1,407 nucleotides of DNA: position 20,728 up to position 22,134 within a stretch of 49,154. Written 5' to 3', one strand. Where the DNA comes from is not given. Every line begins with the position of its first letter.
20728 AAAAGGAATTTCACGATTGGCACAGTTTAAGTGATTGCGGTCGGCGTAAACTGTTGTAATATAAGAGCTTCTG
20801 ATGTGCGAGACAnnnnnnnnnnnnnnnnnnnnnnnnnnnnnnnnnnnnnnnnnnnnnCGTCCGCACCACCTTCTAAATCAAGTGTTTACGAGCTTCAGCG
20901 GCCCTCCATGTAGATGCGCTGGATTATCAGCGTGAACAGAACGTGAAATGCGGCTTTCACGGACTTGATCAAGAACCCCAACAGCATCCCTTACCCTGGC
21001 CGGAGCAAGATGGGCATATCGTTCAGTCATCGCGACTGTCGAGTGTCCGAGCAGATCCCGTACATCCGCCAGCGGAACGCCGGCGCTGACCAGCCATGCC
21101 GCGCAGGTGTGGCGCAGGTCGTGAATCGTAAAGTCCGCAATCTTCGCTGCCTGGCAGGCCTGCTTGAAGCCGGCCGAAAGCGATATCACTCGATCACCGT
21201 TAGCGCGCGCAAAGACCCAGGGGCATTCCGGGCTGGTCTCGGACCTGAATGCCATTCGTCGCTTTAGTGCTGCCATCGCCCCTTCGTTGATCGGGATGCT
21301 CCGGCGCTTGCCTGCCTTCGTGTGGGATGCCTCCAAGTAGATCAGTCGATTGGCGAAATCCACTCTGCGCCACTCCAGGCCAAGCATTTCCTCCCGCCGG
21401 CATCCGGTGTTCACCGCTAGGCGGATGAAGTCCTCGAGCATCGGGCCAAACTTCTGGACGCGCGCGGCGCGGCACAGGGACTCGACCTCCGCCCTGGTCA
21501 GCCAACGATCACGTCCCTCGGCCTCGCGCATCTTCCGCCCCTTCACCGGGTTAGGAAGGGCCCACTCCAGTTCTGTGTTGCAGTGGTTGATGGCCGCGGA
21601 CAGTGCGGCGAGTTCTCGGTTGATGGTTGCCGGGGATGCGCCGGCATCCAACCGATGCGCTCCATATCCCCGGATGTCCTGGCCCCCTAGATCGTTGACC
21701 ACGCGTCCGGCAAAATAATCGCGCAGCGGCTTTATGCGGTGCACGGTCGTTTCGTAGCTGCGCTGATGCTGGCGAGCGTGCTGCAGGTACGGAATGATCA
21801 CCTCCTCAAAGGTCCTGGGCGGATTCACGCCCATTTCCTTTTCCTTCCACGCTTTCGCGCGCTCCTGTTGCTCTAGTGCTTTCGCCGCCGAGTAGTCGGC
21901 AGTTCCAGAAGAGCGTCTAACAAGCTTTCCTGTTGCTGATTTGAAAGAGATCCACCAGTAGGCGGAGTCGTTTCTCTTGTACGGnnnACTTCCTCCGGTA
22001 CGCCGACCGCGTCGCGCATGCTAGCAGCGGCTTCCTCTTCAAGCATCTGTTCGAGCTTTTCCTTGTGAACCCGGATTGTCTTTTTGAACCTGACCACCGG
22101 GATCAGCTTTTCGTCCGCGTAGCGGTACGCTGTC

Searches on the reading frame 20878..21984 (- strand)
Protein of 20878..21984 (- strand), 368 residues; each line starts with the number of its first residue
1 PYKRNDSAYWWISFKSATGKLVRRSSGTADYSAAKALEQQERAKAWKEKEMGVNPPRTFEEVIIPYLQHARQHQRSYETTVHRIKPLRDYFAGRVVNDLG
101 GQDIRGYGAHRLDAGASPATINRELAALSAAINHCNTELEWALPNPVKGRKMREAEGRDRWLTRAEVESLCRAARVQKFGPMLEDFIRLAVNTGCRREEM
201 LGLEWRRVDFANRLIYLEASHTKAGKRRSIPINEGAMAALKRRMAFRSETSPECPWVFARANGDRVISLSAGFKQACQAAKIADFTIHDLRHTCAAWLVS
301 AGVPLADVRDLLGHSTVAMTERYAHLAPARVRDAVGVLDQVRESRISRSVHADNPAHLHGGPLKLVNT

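Call 52: search_protein_families(library=phrogs, proteins=[window:20878-21984:-], max_evalue=0.001)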
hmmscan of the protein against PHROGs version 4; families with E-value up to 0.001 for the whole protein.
window:20878-21984:- (368 aa): 10 families
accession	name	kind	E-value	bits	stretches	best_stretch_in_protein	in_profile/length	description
phrog_1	-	integration and excision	1.4e-76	260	1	4-351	118-460/611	integrase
phrog_216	-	integration and excision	6.6e-38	131.5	1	124-340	17-238/301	integrase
phrog_35951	-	unknown function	2.6e-13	51.3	1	272-341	8-77/97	-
phrog_10426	-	integration and excision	9.8e-10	39.5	1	8-103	8-102/193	integrase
phrog_7685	-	integration and excision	4e-08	34.1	1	268-341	166-238/240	integrase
phrog_9176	-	unknown function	8e-08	33.7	1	4-103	6-102/139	-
phrog_23271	-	unknown function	3.5e-07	31.1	1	285-324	9-48/67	-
phrog_7269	-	integration and excision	5.1e-06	27.3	1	285-336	28-79/89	integrase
phrog_25190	-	integration and excision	9.8e-05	23.7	1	267-342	29-105/109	integrase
phrog_34557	-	integration and excision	0.00037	21.3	1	284-325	124-165/183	integrase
